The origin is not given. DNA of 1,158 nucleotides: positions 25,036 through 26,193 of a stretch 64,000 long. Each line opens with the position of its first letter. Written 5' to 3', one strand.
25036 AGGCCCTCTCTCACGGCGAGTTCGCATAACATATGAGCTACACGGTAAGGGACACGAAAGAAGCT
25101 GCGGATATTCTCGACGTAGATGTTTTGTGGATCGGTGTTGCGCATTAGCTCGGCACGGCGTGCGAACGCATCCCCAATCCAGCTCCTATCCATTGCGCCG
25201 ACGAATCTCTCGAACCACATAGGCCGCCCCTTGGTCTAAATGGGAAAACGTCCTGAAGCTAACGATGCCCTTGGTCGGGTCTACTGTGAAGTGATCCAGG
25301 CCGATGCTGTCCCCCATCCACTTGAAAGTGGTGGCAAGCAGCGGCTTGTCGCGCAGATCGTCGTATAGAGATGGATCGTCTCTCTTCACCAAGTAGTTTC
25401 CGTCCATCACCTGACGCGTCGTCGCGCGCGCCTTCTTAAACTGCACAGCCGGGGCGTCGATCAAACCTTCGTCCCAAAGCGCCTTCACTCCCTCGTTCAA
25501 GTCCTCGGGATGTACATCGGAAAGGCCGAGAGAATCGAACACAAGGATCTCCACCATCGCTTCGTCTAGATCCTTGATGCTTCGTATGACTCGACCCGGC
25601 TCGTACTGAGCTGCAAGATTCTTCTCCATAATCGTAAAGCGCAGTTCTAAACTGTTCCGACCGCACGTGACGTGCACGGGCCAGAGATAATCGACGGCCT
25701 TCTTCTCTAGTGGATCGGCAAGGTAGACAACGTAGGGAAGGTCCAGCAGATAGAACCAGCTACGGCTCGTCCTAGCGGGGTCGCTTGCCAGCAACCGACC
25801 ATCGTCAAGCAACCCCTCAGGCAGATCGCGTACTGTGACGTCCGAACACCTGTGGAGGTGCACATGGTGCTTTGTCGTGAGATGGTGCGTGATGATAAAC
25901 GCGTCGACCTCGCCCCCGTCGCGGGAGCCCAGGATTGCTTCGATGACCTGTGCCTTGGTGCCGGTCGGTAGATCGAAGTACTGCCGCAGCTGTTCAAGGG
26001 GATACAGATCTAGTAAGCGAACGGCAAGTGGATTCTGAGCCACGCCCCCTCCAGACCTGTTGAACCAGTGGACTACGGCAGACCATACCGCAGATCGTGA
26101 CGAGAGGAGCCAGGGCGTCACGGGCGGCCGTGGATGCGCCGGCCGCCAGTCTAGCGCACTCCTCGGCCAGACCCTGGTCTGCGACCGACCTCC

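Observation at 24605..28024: Candidate uncharacterised conflict/defence-type module: divergent operons of unknown proteins controlled by an XRE-HTH/ImmA-IrrE-like fusion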

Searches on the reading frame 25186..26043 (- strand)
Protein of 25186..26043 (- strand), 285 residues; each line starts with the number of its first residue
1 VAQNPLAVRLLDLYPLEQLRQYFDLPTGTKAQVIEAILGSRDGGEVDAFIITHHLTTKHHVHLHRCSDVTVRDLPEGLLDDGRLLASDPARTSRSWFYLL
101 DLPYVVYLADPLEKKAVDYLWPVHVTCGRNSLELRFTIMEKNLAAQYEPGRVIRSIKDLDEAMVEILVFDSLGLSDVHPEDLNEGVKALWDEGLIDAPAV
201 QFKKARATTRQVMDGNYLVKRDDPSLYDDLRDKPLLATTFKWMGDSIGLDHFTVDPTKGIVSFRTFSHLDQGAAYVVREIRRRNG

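Call 6: search_protein_families(library=padloc, max_evalue=1, proteins=[window:25186-26043:-])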
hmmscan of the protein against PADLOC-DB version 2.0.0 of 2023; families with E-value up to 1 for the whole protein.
window:25186-26043:- (285 aa): 0 families

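Call 7: search_protein_families(library=ncbifam, max_evalue=1, proteins=[window:25186-26043:-])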
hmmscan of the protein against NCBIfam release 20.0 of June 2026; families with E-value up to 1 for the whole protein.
window:25186-26043:- (285 aa): 0 families

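Call 8: search_protein_families(library=phrogs, max_evalue=1, proteins=[window:25186-26043:-])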
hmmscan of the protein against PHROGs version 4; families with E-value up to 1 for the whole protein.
window:25186-26043:- (285 aa): 0 families

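Call 10: find_homologous_proteins(query=window:25186-26043:-)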
Query window:25186-26043:- (285 aa): 8 proteins with E <= 0.001 among 2290 candidates.
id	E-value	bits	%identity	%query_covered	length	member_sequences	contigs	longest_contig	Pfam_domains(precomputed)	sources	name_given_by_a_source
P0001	4.4e-190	648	100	100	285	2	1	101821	-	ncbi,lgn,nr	ncbi:MAG TPA: hypothetical protein VGS57_01965 [Thermoanaerobaculia bacterium]|nr:hypothetical prote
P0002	2.6e-120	419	67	97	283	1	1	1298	-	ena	-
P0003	6.2e-78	280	48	97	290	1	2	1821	-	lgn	-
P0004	3.6e-75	271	51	88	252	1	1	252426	-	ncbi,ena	-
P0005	1.0e-74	270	48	97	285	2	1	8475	-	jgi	jgi:hypothetical protein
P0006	1.4e-74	269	45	95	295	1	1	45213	-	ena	-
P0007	2.0e-69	252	46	96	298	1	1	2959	-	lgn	-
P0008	1.1e-40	158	36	95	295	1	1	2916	-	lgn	-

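Call 11: find_encoding_contigs(protein=P0004, flank=8000, max_places=3)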
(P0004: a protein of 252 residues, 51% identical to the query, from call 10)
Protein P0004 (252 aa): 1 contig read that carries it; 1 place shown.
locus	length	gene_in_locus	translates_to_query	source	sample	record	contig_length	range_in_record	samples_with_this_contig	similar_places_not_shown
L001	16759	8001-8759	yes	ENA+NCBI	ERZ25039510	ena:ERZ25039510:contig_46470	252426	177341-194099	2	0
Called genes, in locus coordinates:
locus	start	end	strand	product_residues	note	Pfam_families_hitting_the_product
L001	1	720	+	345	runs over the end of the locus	PF00174:Oxidored_molyb, PF13576:Pentapeptide_3 (weak), PF13599:Pentapeptide_4 (faint), PF00805:Pentapeptide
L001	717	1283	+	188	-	PF07209:DUF1415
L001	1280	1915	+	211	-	PF13489:Methyltransf_23, PF08241:Methyltransf_11, PF08242:Methyltransf_12, PF13649:Methyltransf_25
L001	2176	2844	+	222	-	-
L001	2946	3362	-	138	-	-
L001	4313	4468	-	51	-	-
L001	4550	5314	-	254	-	-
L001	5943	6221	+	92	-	-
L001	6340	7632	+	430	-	PF13424:TPR_12 (faint), PF07719:TPR_2 (faint)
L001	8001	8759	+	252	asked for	-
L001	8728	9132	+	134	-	-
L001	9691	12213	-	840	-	PF13589:HATPase_c_3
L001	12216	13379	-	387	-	-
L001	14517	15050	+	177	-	-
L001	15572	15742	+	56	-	-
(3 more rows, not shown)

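Call 12: find_encoding_contigs(protein=P0006, flank=8000, max_places=3)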
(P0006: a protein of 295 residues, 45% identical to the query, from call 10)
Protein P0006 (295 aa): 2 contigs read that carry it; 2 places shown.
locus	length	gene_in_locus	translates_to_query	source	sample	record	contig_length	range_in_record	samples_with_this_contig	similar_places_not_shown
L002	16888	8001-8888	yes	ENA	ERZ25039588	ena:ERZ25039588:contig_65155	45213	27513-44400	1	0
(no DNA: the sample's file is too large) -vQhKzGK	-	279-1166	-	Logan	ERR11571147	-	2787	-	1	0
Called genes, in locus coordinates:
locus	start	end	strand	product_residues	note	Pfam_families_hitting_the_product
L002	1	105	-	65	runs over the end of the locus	-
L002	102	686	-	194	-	PF04978:MST (weak), PF05163:DinB (weak), PF12867:DinB_2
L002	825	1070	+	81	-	-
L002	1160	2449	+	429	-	PF13424:TPR_12 (faint)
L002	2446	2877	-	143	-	PF01381:HTH_3 (faint), PF13560:HTH_31 (weak)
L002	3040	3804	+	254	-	-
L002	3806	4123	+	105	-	PF01329:Pterin_4a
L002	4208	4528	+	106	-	-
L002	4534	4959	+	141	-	-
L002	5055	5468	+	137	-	-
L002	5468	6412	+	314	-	-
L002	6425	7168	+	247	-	-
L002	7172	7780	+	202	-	-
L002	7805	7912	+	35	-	-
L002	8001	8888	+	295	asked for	-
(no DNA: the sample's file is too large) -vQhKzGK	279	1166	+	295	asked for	-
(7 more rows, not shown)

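Call 13: find_encoding_contigs(protein=P0005, flank=8000, max_places=3)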
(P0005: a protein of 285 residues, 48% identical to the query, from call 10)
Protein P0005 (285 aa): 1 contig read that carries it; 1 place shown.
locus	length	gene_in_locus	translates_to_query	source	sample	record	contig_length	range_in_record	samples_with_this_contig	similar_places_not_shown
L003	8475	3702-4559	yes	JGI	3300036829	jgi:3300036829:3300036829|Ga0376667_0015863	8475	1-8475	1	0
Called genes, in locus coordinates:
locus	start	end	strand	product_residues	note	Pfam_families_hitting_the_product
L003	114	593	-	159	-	PF14261:DUF4351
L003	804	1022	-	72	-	-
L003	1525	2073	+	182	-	-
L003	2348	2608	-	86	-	-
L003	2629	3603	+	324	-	-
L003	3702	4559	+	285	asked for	-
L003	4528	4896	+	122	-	-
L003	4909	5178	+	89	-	-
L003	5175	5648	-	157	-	-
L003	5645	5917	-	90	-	-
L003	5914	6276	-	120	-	-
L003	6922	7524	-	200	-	PF01066:CDP-OH_P_transf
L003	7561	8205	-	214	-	PF01464:SLT, PF27553:SLT_superhelical (weak)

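Call 17: find_encoding_contigs(protein=P0008, flank=5000, max_places=3)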
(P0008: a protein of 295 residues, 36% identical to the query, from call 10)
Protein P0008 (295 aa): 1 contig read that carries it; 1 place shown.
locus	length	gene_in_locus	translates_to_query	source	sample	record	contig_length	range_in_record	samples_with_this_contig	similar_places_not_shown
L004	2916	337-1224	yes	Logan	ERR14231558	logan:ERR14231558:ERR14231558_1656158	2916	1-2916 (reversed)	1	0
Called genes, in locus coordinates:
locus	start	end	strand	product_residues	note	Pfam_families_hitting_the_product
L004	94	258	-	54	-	-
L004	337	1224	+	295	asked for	-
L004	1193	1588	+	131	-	-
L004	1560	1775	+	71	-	-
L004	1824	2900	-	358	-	PF00589:Phage_integrase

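Call 18: find_encoding_contigs(protein=P0007, flank=5000, max_places=3)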
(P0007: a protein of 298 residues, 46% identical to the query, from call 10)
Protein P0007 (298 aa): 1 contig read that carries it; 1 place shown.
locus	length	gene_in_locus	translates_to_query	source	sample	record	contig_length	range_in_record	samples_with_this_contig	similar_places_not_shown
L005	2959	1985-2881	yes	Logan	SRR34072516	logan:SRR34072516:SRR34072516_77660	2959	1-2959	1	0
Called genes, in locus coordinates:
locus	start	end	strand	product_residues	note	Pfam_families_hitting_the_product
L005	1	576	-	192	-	?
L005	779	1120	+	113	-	-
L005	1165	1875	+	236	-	-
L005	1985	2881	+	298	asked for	-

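Call 21: search_solved_structures(query=A1, max_evalue=10)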
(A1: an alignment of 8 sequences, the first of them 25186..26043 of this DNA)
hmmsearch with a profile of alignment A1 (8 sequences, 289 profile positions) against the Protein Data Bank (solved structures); distinct sequences matched with E-value up to 10: 0.

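Call 33: predict_structure(alignment_id=A2)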
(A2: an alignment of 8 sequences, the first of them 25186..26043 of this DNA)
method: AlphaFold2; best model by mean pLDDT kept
length: 285 residues; sequences in the alignment: 8
mean_pLDDT: 81.8   pTM: 0.81
mean pLDDT of the five models: 81.8, 81.7, 81.6, 78.5, 78.2
residues with pLDDT >= 90: 119; 70-90: 119; 50-70: 22; < 50: 25
segments of 3 or more residues with pLDDT < 50: 200-222
pLDDT, mean of each block of 10 residues (from residue 1): 75 91 90 91 89 91 88 84 84 92 90 91 93 90 74 88 92 88 91 78 34 33 58 79 75 90 80 87 89
secondary structure, 60 per line:
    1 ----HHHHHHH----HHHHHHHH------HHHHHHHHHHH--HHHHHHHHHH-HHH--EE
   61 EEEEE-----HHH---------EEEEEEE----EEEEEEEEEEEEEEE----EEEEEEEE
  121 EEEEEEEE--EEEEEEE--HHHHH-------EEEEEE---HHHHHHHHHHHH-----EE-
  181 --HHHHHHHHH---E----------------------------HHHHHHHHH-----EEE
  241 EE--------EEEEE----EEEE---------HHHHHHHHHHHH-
elements in order: H5-11 H16-23 H30-40 H43-52 E59-65 E83-89 E94-108 E113-128 E131-137 H140-144 E152-157 H161-172 H183-191 H224-232 E238-242 E251-255 E260-263 H273-284

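Call 35: search_protein_representatives(alignment_id=A2)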
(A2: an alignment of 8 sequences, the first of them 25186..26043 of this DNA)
Query: 8 sequences, 287 profile positions. Proteins with E-value up to 0.001 (for the whole library): 341; up to 1e-10: 306; up to 1e-30: 203. The best 150 are listed.
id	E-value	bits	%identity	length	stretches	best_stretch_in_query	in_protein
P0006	5.0e-131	452.6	-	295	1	6-287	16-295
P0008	1.6e-112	391.9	-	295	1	5-287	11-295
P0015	1.1e-105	369.4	-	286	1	8-287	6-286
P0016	4.0e-95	334.8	-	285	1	6-287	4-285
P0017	1.9e-82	293.2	-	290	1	5-287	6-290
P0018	2.6e-78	279.6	-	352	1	6-287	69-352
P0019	1.3e-69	251.1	-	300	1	5-284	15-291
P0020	1.0e-68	248.1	-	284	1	7-287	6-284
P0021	6.1e-67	242.3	-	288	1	6-287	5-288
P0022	2.2e-65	237.2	-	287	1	9-287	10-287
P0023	2.5e-64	233.7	-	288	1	5-287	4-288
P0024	5.1e-64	232.7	-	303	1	4-287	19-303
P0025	2.7e-63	230.3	-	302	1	9-287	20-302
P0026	9.9e-63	228.5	-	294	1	1-287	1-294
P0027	4.8e-62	226.2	-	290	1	8-287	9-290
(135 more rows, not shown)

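Call 39: search_protein_families(library=padloc, alignment_id=A3, max_evalue=0.01)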
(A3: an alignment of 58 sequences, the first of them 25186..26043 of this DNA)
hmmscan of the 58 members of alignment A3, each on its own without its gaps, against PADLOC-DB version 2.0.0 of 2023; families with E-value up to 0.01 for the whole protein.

A. member 1, window:25186-26043:- (285 aa): 0 families

B. families by the number of members that match (of 58 scanned): 0 families

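Call 40: search_protein_families(library=pfam, alignment_id=A3, max_evalue=0.01)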
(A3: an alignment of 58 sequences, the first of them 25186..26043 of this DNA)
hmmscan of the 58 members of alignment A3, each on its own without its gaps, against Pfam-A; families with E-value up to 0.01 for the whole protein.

A. member 1, window:25186-26043:- (285 aa): 0 families

B. families by the number of members that match (of 58 scanned): 1 family
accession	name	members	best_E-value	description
PF07435.16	YycH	1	0.0058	YycH protein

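Call 42: find_related_loci(query=A2, collection=genome_contigs, flank=6000)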
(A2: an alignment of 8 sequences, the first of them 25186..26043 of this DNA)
Query A2 (285 aa) in genome_contigs; peptide patterns used: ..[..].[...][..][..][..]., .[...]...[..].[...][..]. (x = any residue, [..] = any of these).
83 stretches matched a pattern; 12 encode a relative of the query (tblastn E <= 1e-3); 12 distinct loci.
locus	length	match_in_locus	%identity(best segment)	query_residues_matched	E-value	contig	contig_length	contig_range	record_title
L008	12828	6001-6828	50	9-284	8e-87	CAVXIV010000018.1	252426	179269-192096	MAG: uncultured Acidobacteriota bacterium isolate MFD03066.bin.2.238 genome assembly, contig: contig_46470, whole genome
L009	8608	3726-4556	48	9-284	2e-80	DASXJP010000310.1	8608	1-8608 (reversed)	MAG TPA_asm: Thermoanaerobaculia bacterium isolate SMAG_U5251 k141_1552605, whole genome shotgun sequence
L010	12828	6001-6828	33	9-280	7e-44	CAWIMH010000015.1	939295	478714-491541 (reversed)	MAG: uncultured proteobacterium isolate MFD05377.bin.1.214 genome assembly, contig: contig_34651, whole genome shotgun s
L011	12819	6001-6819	36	9-284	6e-43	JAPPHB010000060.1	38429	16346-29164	MAG: Gammaproteobacteria bacterium isolate RHO1_bin_70 NODE_2050_length_38429_cov_803.301741, whole genome shotgun seque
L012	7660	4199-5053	31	1-284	4e-43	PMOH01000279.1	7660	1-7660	MAG: Deltaproteobacteria bacterium isolate palsa_1089 73.20110600_P1M.15_contig_27759, whole genome shotgun sequence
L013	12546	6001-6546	42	96-280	5e-39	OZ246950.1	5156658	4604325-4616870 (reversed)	MAG: Longimicrobiales bacterium isolate 3aa531a3-4ffc-4887-82fc-46ee838b716f genome assembly, chromosome: 1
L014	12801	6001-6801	31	9-284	2e-36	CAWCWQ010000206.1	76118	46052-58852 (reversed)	MAG: uncultured Acidobacteriaceae bacterium isolate MFD01689.bin.3.127 genome assembly, contig: contig_68256, whole geno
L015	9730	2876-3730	30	2-284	1e-35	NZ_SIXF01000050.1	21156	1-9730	Pedobacter kyonggii strain K-4-11-1 contig50, whole genome shotgun sequence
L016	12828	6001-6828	25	6-284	2e-25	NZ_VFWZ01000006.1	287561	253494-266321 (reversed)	Aquimarina algicola strain M625 scaffold6, whole genome shotgun sequence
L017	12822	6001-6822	26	1-284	3e-25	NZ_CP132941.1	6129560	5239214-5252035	Tunturiibacter psychrotolerans strain X4BP1 chromosome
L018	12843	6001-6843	26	9-284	6e-24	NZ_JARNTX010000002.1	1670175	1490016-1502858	Hymenobacter sp. YC55 spades_K_17_127_2, whole genome shotgun sequence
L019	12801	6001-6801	30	9-284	1e-34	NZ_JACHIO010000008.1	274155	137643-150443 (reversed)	Granulicella mallensis strain X5P3 Ga0401176_08, whole genome shotgun sequence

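Call 55: search_protein_families(library=pfam, alignment_id=A4, max_evalue=0.00001)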
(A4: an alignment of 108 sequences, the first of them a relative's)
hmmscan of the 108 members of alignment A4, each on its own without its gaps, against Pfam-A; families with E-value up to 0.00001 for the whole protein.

A. member 1, L002:105-1028:- (308 aa): 2 families
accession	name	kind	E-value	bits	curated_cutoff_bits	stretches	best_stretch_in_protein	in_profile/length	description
PF12867.12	DinB_2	-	1.7e-12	48.3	24.8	1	127-257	3-128/128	DinB superfamily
PF04978.18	MST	-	6.4e-07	30.4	27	1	127-263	7-145/149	Mycothiol-S-transferase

B. families by the number of members that match (of 108 scanned): 90 families (the first 25 are shown)
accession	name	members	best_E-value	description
PF00589.27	Phage_integrase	4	4.4e-24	Phage integrase family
PF00916.26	Sulfate_transp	2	6.4e-79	Sulfate permease family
PF00296.26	Bac_luciferase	2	6.8e-59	Luciferase-like monooxygenase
PF00271.37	Helicase_C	2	1.3e-30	Helicase conserved C-terminal domain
PF00903.31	Glyoxalase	2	3.2e-14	Glyoxalase/Bleomycin resistance protein/Dioxygenase superfamily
PF07719.23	TPR_2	2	4.8e-13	Tetratricopeptide repeat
PF00490.27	ALAD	1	1.1e-142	Delta-aminolevulinic acid dehydratase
PF00909.26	Ammonium_transp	1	8.8e-113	Ammonium Transporter Family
PF18723.6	HMUDK_hel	1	1.2e-107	5-hmdU DNA kinase, helical domain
PF03486.20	HI0933_like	1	3.5e-87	HI0933-like protein Rossmann domain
PF00575.29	S1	1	1.6e-75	S1 RNA binding domain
PF13561.12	adh_short_C2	1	2.7e-71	Enoyl-(Acyl carrier protein) reductase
PF00270.35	DEAD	1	1.1e-44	DEAD/DEAH box helicase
PF08668.18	HDOD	1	1.3e-41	HDOD domain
PF02464.23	CinA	1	2e-39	Competence-damaged protein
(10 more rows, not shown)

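Call 56: search_protein_families(library=padloc, alignment_id=A4, max_evalue=0.00001)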
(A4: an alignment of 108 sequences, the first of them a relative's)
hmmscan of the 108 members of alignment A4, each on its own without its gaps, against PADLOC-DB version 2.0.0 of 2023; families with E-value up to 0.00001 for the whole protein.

A. member 1, L002:105-1028:- (308 aa): 0 families

B. families by the number of members that match (of 108 scanned): 153 families (the first 25 are shown)
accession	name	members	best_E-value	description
PDLC02623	DrmD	2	3.2e-33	DrmD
PDLC00659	HmaA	2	4.4e-19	SNF2 helicase / DEAD-box helicase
PDLC02500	BrxHI|BrxHII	2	3.4e-17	BrxHI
PDLC01078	C3a156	2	5.5e-15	oxidoreductase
PDLC02707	PbeA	2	6e-15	PbeA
PDLC02504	BrxHI|BrxHII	2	1.7e-13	BrxHII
PDLC04134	mad2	2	1.8e-09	mads_2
PDLC02643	DrmMI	1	7.5e-105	DrmMI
PDLC03612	REase_MTase_IIG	1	1.4e-75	Type IIG restriction enzyme-methyltransferase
PDLC02638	DrmMI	1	5.4e-72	DrmMI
PDLC03620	REase_MTase_IIG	1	1.4e-71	Type IIG restriction enzyme-methyltransferase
PDLC01075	C3a139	1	2.1e-61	HKD+Snf2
PDLC03596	REase_MTase_IIG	1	6.3e-52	Type IIG restriction enzyme-methyltransferase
PDLC03016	TIR-TM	1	2.1e-49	-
PDLC03609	REase_MTase_IIG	1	4.3e-48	Type IIG restriction enzyme-methyltransferase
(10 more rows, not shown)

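Call 64: fold_search(model_id=the predicted structure, library=viral)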
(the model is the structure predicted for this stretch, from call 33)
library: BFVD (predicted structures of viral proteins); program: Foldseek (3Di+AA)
matches with E <= 10: 1110; with E <= 0.001: 0
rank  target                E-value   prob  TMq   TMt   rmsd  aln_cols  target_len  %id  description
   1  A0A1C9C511            2.2e-03  0.57  0.17  0.21  18.9       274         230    8  Putative TATA-box-binding protein [Heterosigma akashiwo virus 01]
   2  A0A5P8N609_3          2.6e-03  0.60  0.21  0.06  24.4       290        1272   11  (no name in the UniProt tables at hand)
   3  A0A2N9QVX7            2.7e-03  0.63  0.20  0.12  17.3       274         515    8  (no name in the UniProt tables at hand)
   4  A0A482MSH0            4.4e-03  0.96  0.33  0.34  11.3       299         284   10  Exonuclease [Escherichia phage PTXU04]
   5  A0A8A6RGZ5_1          8.3e-03  0.20  0.14  0.05  19.9       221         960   11  Polyprotein [Orthopteran flavi-related virus]
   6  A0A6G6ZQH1            9.9e-03  0.25  0.17  0.06  16.4       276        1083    9  (no name in the UniProt tables at hand)
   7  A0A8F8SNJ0            1.2e-02  0.18  0.15  0.11  20.7       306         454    8  (no name in the UniProt tables at hand)
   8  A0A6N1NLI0            1.3e-02  0.41  0.21  0.20  16.4       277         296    7  Putative orfan [Tupanvirus soda lake]
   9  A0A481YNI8            1.6e-02  0.28  0.18  0.14  20.9       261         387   11  Transcription factor TFIID [Pithovirus LCDPAC01]
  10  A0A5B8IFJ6            1.7e-02  0.10  0.11  0.08  20.9       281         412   11  Uncharacterized protein [Mimiviridae sp. ChoanoV1]
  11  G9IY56                1.9e-02  0.16  0.14  0.16  21.9       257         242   11  Virion protein [Human herpesvirus 3]
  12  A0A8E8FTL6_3          2.4e-02  0.35  0.19  0.06  17.6       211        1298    9  Polyprotein [Bemisia tabaci pesti-like virus 1]
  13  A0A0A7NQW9            2.4e-02  0.33  0.12  0.17  21.2       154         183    8  Uncharacterized protein [Lactobacillus phage LfeInf]
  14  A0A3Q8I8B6            2.7e-02  0.72  0.12  0.20   9.5        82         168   11  Uncharacterized protein [Lactobacillus phage Bromius]
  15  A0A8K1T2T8            4.0e-02  0.99  0.24  0.62   5.7       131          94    4  Uncharacterized protein [Megavirus baoshan]
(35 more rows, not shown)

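Call 74: search_protein_families(library=pfam, max_evalue=0.001, proteins=[L010:4732-5157:-, L010:7947-9005:+, L011:4589-5878:+, L011:8239-10701:-, L012:2150-3562:+, L012:5829-6611:+, L013:4710-5480:+, L013:7481-8146:-, L014:4337-5797:-, L015:63-1523:+])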
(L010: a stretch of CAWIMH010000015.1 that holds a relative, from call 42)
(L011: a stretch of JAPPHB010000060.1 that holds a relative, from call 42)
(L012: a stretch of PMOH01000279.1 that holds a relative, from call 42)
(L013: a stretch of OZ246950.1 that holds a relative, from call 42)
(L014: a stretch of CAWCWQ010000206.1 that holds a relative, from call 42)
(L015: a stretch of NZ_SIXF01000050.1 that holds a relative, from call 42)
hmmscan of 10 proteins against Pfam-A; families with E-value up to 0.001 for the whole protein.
L010:4732-5157:- (142 aa): 1 family
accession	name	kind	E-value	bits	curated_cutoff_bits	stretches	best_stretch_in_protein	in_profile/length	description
PF13650.11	Asp_protease_2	-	8.9e-05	23.6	24.3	1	34-92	9-70/90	Aspartyl protease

L010:7947-9005:+ (353 aa): 1 family
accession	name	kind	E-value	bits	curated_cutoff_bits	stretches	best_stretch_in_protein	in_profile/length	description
PF01145.31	Band_7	-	1.5e-28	100.4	23.6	1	30-202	2-176/176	SPFH domain / Band 7 family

L011:4589-5878:+ (430 aa): 0 families

L011:8239-10701:- (821 aa): 5 families
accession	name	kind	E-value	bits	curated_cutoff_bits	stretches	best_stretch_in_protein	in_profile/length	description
PF15131.11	DUF4567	-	8.4e-18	64.8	27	0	300-344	21-64/75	Domain of unknown function (DUF4567)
PF07679.22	I-set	-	5.9e-13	49.1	23.7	0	316-355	10-46/90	Immunoglobulin I-set domain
PF13927.12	Ig_3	-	3.9e-09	37.3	30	0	305-372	1-61/78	Immunoglobulin domain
PF07510.16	GmrSD_C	-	1.4e-05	25.5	23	1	721-782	47-105/138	GmrSD restriction endonucleases, C-terminal domain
PF12988.13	TraQ_transposon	-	0.00013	22.4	27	0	217-242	29-54/133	TraQ conjugal transfer protein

L012:2150-3562:+ (471 aa): 2 families
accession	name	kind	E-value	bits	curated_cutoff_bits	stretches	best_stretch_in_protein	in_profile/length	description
PF01546.33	Peptidase_M20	-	5.3e-19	69.4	24.6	1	91-462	1-204/206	Peptidase family M20/M25/M40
PF07687.19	M20_dimer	-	7.5e-06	26.3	21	1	203-362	2-104/107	Peptidase dimerisation domain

L012:5829-6611:+ (261 aa): 1 family
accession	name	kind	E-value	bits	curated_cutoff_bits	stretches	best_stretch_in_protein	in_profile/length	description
PF13468.12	Glyoxalase_3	-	0.00051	20.6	25.1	0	15-150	11-144/176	Glyoxalase-like domain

L013:4710-5480:+ (257 aa): 0 families

L013:7481-8146:- (222 aa): 2 families
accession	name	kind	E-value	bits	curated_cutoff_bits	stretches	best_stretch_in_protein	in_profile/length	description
PF22769.1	DCD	-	1e-16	61.9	27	1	7-138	5-152/153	dCTP deaminase-like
PF00692.24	dUTPase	-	9.6e-06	25.8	22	1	57-147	23-112/129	dUTPase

L014:4337-5797:- (487 aa): 0 families

L015:63-1523:+ (487 aa): 2 families
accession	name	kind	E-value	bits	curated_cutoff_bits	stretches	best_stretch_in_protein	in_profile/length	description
PF01610.23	DDE_Tnp_ISL3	-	4.7e-22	79.4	23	1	156-298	1-133/240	Transposase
PF14690.11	Zn_ribbon_ISL3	-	4.9e-08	33.7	25.5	1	37-78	3-44/47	zinc-finger of transposase IS204/IS1001/IS1096/IS1165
